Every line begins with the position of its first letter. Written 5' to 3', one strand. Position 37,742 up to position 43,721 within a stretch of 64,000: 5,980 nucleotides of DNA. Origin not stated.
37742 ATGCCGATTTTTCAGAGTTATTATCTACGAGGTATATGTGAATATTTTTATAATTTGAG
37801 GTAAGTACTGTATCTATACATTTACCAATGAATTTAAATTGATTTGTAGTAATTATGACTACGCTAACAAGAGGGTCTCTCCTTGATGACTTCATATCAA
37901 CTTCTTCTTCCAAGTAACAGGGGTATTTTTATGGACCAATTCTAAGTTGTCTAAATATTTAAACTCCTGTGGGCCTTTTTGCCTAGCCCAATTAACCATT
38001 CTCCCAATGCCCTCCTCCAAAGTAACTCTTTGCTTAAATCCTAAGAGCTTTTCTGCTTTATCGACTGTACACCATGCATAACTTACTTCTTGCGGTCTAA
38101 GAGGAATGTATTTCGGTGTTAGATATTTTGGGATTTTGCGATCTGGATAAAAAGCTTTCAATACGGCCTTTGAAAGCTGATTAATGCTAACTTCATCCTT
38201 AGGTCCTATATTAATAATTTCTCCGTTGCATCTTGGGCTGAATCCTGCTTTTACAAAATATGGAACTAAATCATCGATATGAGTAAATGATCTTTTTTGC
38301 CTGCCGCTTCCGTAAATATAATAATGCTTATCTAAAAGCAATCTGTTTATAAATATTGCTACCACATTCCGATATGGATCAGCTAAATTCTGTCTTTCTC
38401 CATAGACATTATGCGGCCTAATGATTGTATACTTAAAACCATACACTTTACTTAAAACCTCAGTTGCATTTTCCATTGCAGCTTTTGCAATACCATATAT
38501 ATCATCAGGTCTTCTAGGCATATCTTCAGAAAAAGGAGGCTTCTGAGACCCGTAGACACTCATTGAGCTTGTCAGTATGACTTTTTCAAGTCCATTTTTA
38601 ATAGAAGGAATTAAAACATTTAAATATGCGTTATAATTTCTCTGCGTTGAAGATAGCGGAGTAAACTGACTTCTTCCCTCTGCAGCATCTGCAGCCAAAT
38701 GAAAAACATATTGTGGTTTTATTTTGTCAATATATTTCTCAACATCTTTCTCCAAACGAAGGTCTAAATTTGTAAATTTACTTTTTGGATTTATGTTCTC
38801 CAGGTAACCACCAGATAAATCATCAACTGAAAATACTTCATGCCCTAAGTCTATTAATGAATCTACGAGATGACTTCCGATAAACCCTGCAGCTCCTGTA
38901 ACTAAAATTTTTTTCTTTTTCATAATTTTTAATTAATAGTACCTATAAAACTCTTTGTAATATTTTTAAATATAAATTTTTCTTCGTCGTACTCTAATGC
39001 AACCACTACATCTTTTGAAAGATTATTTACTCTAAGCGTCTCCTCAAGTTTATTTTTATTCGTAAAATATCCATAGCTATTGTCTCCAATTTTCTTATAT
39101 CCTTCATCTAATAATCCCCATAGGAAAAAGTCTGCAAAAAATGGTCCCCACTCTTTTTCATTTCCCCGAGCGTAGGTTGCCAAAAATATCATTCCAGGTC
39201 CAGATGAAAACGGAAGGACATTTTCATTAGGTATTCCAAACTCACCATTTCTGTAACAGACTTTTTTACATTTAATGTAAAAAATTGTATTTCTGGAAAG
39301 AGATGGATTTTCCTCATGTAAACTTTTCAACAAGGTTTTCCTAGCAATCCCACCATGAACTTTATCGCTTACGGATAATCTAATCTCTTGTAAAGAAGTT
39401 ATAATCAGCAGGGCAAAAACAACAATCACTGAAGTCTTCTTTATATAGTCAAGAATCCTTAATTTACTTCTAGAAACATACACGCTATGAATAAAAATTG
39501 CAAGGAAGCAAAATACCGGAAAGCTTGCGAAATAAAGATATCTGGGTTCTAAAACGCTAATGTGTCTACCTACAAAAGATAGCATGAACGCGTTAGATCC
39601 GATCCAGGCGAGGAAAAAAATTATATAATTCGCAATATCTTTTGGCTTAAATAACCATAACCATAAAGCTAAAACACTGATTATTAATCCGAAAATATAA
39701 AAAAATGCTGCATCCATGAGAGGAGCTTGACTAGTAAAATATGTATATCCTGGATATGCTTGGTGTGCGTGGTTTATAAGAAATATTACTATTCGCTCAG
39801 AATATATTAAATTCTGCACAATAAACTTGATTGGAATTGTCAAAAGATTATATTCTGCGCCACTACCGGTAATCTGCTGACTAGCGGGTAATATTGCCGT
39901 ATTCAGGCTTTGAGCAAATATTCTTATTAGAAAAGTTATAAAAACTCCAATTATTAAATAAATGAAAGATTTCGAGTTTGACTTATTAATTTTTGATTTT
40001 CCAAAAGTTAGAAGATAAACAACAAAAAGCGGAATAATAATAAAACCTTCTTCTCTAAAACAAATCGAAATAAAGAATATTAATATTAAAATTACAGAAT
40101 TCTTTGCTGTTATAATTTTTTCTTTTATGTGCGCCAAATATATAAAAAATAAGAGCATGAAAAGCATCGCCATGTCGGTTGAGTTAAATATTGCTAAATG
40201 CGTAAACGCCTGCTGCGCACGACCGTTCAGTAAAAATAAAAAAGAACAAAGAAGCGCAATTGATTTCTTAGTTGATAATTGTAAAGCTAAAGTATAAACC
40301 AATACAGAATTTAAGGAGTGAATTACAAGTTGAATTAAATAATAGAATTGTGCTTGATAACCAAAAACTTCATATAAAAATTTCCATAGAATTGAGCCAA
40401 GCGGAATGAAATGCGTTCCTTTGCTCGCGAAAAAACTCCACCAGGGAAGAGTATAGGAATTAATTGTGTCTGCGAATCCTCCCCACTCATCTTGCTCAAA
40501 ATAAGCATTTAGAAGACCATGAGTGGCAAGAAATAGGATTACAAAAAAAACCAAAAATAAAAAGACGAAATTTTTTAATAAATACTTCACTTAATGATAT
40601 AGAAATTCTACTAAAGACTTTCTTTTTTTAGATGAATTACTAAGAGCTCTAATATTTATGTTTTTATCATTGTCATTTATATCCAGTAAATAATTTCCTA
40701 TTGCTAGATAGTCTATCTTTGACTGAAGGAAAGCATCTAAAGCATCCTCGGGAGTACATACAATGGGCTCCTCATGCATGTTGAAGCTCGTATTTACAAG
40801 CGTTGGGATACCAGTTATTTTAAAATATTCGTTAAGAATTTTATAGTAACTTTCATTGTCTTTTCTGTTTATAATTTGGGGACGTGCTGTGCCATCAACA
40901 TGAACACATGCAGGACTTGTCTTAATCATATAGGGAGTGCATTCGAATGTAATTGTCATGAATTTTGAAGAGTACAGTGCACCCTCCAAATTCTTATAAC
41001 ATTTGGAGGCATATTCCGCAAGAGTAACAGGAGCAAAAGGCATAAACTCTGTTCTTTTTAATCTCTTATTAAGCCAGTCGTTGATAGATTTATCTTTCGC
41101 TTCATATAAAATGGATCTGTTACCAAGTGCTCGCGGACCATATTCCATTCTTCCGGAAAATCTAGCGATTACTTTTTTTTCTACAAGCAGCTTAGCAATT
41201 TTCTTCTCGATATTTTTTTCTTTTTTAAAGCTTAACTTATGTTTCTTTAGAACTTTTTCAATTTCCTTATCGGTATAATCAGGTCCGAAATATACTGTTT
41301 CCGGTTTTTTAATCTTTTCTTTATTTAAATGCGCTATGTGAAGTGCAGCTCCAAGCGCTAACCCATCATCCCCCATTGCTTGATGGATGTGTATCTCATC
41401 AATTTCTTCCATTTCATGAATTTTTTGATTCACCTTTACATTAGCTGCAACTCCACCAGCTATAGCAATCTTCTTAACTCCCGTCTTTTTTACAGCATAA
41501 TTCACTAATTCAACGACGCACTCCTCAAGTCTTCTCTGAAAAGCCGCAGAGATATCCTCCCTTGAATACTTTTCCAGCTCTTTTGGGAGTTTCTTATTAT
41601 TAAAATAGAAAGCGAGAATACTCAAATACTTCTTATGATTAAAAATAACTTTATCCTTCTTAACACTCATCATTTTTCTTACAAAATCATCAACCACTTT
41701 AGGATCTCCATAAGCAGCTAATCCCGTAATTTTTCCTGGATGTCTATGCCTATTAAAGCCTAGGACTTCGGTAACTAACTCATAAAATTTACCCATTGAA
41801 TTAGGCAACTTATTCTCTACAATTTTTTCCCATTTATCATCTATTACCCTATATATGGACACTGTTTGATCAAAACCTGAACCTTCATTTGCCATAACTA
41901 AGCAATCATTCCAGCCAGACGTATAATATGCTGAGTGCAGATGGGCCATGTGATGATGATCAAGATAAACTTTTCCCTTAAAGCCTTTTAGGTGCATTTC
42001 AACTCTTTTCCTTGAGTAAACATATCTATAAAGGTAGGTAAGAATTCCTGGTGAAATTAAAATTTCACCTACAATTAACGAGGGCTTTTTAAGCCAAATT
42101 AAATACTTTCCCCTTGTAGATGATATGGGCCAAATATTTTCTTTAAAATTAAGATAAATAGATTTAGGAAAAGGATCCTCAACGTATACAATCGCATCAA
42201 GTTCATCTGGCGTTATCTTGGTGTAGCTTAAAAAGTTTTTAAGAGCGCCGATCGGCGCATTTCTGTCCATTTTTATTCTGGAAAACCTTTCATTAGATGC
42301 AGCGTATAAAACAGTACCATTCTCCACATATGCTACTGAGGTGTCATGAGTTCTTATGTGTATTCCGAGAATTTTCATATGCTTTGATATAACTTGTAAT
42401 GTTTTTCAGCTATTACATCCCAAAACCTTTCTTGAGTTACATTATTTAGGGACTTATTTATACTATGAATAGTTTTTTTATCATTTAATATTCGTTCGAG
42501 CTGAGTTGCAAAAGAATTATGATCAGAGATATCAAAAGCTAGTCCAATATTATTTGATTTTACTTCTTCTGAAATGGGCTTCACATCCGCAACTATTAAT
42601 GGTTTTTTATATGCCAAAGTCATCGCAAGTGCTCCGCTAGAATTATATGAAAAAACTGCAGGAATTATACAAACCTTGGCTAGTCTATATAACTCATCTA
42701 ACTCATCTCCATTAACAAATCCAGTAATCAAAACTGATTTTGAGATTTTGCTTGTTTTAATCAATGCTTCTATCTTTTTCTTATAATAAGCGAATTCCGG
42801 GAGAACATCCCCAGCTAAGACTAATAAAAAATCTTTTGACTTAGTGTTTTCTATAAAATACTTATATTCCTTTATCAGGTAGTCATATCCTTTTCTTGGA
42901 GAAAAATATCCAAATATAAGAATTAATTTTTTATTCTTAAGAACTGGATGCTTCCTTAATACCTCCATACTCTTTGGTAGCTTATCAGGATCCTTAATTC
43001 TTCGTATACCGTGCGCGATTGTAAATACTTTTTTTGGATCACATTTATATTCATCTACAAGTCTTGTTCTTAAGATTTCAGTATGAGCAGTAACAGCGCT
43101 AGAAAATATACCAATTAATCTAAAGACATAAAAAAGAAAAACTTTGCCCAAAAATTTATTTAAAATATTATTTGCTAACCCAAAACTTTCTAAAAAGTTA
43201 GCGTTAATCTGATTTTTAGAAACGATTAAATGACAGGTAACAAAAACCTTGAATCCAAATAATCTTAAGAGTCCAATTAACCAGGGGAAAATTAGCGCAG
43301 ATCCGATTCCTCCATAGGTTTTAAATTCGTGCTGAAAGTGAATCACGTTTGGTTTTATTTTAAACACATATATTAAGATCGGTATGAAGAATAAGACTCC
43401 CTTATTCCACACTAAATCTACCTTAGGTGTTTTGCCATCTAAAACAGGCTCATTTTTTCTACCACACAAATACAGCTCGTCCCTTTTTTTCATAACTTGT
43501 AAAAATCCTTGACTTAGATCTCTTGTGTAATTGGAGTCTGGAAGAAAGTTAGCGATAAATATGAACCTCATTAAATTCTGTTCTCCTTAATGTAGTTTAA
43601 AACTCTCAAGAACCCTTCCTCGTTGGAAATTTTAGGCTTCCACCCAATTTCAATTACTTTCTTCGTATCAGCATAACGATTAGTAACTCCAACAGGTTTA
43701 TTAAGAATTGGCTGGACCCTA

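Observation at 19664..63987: Co-directional glycan assembly supercluster of about 44 kb and 40 genes that combines Wzx/Wzy-type and polyprenyl-P-sugar/GT-C machinery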

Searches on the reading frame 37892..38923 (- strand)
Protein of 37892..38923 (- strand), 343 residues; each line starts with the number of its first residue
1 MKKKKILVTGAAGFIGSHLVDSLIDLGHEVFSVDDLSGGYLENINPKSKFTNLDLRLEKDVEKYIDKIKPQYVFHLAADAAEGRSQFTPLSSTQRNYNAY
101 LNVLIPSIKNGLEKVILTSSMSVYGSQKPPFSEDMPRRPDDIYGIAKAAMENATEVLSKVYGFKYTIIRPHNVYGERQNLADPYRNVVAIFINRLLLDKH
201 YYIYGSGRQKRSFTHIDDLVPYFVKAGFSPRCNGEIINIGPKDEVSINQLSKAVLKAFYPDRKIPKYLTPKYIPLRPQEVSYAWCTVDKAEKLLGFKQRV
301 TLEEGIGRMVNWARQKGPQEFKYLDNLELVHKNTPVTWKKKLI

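Call 6: search_protein_families(library=pfam, proteins=[window:37892-38923:-], max_evalue=0.01)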
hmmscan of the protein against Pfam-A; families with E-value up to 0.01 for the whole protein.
window:37892-38923:- (343 aa): 9 families
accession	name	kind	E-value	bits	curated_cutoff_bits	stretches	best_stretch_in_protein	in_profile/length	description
PF01370.27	Epimerase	-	7.2e-50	170.1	20.9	1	6-240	1-240/240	NAD dependent epimerase/dehydratase family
PF16363.11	GDP_Man_Dehyd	-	1.3e-42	146.9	27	1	7-309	1-332/332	GDP-mannose 4,6 dehydratase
PF04321.23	RmlD_sub_bind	-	6.8e-14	52.1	27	1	5-297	2-270/287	RmlD substrate binding domain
PF01073.25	3Beta_HSD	-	8.4e-13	48.4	22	1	7-183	1-191/280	3-beta hydroxysteroid dehydrogenase/isomerase family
PF02719.21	Polysacc_synt_2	-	1.1e-08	35.1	20.2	1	6-178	1-176/293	Polysaccharide biosynthesis protein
PF13460.12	NAD_binding_10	-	2.5e-08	34.4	27.2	1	10-174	1-147/184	NAD(P)H-binding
PF07993.18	NAD_binding_4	-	5.7e-05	22.8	20.1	0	8-29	1-22/258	Male sterility protein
PF05368.20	NmrA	-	0.00081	19.5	27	1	2-32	1-31/298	NmrA-like family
PF00106.31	adh_short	-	0.0029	17.6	26.6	1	4-72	1-75/195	short chain dehydrogenase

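Call 15: search_protein_families(library=ncbifam, proteins=[window:37892-38923:-], max_evalue=0.001)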
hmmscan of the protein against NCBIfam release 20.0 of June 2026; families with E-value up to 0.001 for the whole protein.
window:37892-38923:- (343 aa): 30 families (the best 25 are shown)
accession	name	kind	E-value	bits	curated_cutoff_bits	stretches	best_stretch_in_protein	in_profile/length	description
TIGR04180.1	EDH_00030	hypoth_equivalog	6.7e-37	127.1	475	1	6-299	1-295/297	NAD-dependent 4,6-dehydratase LegB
TIGR01179.1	galE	equivalog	5.9e-33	114.1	262.3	1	5-316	1-328/332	UDP-glucose 4-epimerase GalE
TIGR02197.1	heptose_epim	equivalog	7.3e-28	97.6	274.6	1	6-314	1-314/316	ADP-glyceromanno-heptose 6-epimerase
TIGR01181.1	dTDP_gluc_dehyt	equivalog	8.4e-28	97.4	365.1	1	5-315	1-313/321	dTDP-glucose 4,6-dehydratase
NF011728.1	PRK15181.1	equivalog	1.1e-27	97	760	1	3-316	15-340/348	Vi polysaccharide biosynthesis UDP-N-acetylglucosaminuronic acid C-4 epimerase TviC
NF008872.0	PRK11908.1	equivalog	3.8e-20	72.2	294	1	4-316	2-338/349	bifunctional UDP-4-keto-pentose/UDP-xylose synthase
NF005998.1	PRK08125.1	equivalog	5e-20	71.4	777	1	2-311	314-647/649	bifunctional UDP-4-amino-4-deoxy-L-arabinose formyltransferase/UDP-glucuronic acid oxidase ArnA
NF047922.1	GDPFucSynFcl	equivalog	3.1e-18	66.3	500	1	3-312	2-300/308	GDP-L-fucose synthase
TIGR02622.1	CDP_4_6_dhtase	equivalog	1.1e-16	60.9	278.45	1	2-316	3-333/352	CDP-glucose 4,6-dehydratase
NF007956.0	PRK10675.1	subfamily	1.3e-15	57.4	394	1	5-319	2-334/338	UDP-glucose 4-epimerase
TIGR03466.1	HpnA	hypoth_equivalog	2.6e-15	56.2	367.65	1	5-194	2-191/327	hopanoid-associated sugar epimerase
NF007490.0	PRK10084.1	subfamily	3.1e-15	56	649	2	5-92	2-96/361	dTDP-glucose 4,6-dehydratase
NF007582.0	PRK10217.1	equivalog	3.8e-13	49.3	698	1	4-312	2-330/355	dTDP-glucose 4,6-dehydratase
NF041015.1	UDPsulfquin_syn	equivalog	1.1e-11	44.3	575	1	158-310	197-360/384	UDP-sulfoquinovose synthase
TIGR01214.1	rmlD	equivalog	1.3e-11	44.1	224.05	1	5-185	1-157/285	dTDP-4-dehydrorhamnose reductase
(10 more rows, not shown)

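Call 72: search_solved_structures(query=window:37892-38923:-, max_evalue=1e-20)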
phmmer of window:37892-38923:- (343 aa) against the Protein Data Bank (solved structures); distinct sequences matched with E-value up to 1e-20: 31.
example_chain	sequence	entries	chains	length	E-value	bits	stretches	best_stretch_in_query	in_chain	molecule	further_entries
4zrm_A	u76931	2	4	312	1.4e-48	169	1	5-314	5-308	UDP-glucose 4-epimerase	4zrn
6dnt_A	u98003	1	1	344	9.7e-39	136.7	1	1-312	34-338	NAD-dependent epimerase/dehydratase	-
7ys8_A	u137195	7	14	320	1.7e-34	122.8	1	6-317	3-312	UDP-glucose 4-epimerase | UDP-glucose 4-epimerase along with EC 5.1.3.2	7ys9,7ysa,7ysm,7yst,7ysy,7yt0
6wjb_A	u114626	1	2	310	1e-33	120.3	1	2-253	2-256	NAD-dependent epimerase/dehydratase family protein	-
6wj9_A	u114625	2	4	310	9.4e-33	117.1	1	2-253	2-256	NAD-dependent epimerase/dehydratase family protein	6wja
6bwl_A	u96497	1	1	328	3.2e-32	115.3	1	5-315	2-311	Pal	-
3icp_A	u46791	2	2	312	2.1e-31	112.6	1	5-308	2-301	NAD-dependent epimerase/dehydratase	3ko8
8rdg_A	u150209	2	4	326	1.7e-29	106.3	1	5-256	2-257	SDR family NAD(P)-dependent oxidoreductase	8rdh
1sb8_A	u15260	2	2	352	3.8e-29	105.2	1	4-312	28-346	wbpP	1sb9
8rdi_A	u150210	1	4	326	6.2e-29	104.5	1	5-256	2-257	SDR family NAD(P)-dependent oxidoreductase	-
2p5u_A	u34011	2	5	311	3.7e-28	101.9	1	5-255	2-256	UDP-glucose 4-epimerase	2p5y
6zl6_A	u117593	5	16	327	5.3e-28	101.4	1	5-315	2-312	Epimerase domain-containing protein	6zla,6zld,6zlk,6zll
4lk3_A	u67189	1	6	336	6.1e-28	101.2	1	3-340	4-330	UDP-glucuronic acid decarboxylase 1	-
6zlj_A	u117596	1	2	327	1.9e-27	99.6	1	5-315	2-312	Epimerase domain-containing protein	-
3ru7_A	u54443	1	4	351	1.9e-27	99.6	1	4-312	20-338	WbgU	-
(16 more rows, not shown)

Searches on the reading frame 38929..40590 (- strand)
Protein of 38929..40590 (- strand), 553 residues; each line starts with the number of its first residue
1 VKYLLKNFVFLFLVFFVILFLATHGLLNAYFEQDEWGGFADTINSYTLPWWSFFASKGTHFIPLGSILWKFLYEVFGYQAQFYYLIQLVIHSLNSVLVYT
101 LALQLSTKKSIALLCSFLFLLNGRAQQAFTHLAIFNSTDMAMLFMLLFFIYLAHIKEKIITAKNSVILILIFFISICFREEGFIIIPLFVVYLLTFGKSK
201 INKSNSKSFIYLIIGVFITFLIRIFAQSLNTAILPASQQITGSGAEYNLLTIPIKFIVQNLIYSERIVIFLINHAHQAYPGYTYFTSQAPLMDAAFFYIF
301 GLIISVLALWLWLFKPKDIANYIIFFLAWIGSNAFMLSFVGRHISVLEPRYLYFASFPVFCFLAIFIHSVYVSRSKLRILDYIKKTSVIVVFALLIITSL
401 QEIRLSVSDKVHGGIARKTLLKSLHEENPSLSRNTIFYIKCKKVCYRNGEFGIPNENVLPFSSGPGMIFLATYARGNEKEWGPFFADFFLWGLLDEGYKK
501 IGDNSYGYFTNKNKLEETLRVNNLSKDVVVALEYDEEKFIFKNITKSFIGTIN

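Call 6: search_protein_families(library=pfam, proteins=[window:38929-40590:-], max_evalue=0.01)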
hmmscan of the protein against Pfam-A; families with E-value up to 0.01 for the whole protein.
window:38929-40590:- (553 aa): 1 family
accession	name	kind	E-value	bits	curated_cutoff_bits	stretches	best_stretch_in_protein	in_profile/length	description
PF13231.12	PMT_2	-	0.0022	18.7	26.1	1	63-218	4-154/160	Dolichyl-phosphate-mannose-protein mannosyltransferase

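Call 16: search_protein_families(library=ncbifam, proteins=[window:38929-40590:-], max_evalue=0.1)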
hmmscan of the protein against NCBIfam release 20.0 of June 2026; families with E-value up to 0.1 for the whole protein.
window:38929-40590:- (553 aa): 0 families

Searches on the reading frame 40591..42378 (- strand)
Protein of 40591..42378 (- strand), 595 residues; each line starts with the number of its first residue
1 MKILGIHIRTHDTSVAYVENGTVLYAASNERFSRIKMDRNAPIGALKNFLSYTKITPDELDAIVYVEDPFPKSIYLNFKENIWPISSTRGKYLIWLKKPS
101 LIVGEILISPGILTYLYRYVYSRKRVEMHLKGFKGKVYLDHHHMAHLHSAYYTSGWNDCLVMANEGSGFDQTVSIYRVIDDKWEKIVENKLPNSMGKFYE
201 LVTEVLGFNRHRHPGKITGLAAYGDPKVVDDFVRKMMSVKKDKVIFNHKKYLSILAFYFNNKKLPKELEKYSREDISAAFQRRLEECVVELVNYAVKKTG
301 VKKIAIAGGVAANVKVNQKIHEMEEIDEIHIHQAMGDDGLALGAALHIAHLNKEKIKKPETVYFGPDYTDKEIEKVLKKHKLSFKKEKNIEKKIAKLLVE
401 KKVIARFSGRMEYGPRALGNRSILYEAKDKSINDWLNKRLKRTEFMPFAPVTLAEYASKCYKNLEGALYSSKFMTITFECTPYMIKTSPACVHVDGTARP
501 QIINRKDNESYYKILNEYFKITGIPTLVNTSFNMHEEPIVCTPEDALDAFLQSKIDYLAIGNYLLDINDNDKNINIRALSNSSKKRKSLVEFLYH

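Call 6: search_protein_families(library=pfam, proteins=[window:40591-42378:-], max_evalue=0.01)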
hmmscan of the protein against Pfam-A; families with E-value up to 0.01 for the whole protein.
window:40591-42378:- (595 aa): 4 families
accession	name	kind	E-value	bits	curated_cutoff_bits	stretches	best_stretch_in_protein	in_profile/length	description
PF16861.10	Carbam_trans_C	-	3.2e-59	199.7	27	1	395-565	1-168/170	Carbamoyltransferase C-terminus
PF02543.21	Carbam_trans_N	-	2.8e-43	149.1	24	1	2-346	1-346/346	Carbamoyltransferase N-terminus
PF22521.2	HypF_C_2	-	2.6e-08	34.4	27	1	183-343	84-240/241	Carbamoyltransferase, Kae1-like Domain, second subdomain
PF00814.31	TsaD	-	3.9e-08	33.8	24.8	1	185-326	127-243/264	tRNA N6-adenosine threonylcarbamoyltransferase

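Call 15: search_protein_families(library=ncbifam, proteins=[window:40591-42378:-], max_evalue=0.001)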
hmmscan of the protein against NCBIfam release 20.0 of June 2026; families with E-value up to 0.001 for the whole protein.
window:40591-42378:- (595 aa): 6 families
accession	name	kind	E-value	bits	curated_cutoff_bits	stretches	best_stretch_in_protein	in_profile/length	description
NF041651.1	nodul_NodU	equivalog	1.8e-41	142.6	1000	1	247-536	246-526/556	nodulation protein NodU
TIGR03723.1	T6A_TsaD_YgjD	equivalog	3.3e-11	42.9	296.1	1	141-332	108-291/314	tRNA (adenosine(37)-N6)-threonylcarbamoyltransferase complex transferase subunit TsaD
TIGR00329.1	gcp_kae1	subfamily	1.5e-10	40.9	207.8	1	141-331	107-289/305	tRNA (adenosine(37)-N6)-threonylcarbamoyltransferase complex transferase subunit TsaD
TIGR00143.1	hypF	equivalog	4.7e-07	28.3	466.1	1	174-346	572-738/741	carbamoyltransferase HypF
TIGR03722.2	arch_KAE1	equivalog_domain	2e-06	27.1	375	1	270-339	213-286/323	KEOPS complex N(6)-L-threonylcarbamoyladenine synthase Kae1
NF007174.0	PRK09605.1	equivalog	3.7e-05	22.4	447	1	271-379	216-327/535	bifunctional N(6)-L-threonylcarbamoyladenine synthase/serine/threonine protein kinase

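Call 91: find_related_loci(query=window:40591-42378:-, collection=metagenome_contigs, flank=10000)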
Query window:40591-42378:- (595 aa) in metagenome_contigs; peptide patterns used: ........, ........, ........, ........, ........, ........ (x = any residue, [..] = any of these).
600 stretches matched a pattern (row limit reached: there are more); 573 encode a relative of the query (tblastn E <= 1e-3); the best 80 are kept; 80 distinct loci.
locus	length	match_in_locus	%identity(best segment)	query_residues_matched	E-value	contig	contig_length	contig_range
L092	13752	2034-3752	63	1-572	0e+0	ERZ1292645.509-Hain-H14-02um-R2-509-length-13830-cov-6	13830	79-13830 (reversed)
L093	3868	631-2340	52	1-574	0e+0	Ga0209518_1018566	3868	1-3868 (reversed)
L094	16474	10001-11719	48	3-570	4e-170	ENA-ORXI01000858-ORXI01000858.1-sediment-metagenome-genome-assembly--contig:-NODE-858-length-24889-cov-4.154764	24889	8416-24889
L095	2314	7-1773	45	1-576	2e-173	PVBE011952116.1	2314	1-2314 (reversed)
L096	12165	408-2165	46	1-582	3e-161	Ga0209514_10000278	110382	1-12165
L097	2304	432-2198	43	1-573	5e-167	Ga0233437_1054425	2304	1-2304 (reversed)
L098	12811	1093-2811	45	1-565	2e-152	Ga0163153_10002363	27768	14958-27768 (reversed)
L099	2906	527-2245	43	1-566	5e-160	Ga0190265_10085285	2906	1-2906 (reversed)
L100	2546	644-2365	44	1-565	1e-159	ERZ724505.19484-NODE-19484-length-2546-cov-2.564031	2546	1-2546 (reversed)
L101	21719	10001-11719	43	1-566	1e-146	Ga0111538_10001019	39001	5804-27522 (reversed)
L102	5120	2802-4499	45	11-571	2e-148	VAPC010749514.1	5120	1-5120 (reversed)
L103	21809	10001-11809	42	1-566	2e-145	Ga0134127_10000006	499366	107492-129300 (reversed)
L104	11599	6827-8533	43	1-565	3e-145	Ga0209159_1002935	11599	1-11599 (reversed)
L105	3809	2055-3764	46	11-574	6e-150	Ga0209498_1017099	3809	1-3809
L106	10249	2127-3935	41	1-566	1e-144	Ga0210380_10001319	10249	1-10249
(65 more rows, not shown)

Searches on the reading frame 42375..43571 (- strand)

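Call 6: search_protein_families(library=pfam, proteins=[window:42375-43571:-], max_evalue=0.01)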
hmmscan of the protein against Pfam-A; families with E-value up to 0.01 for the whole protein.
window:42375-43571:- (398 aa): 3 families
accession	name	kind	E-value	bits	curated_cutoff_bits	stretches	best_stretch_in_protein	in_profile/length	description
PF00534.26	Glycos_transf_1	-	5.6e-20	72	26.4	1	206-373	7-167/172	Glycosyl transferases group 1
PF13692.12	Glyco_trans_1_4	-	4.6e-16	59.8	27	1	215-364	2-142/142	Glycosyl transferases group 1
PF13439.12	Glyco_transf_4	-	0.0032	17.9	28.5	0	70-189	69-166/170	Glycosyltransferase Family 4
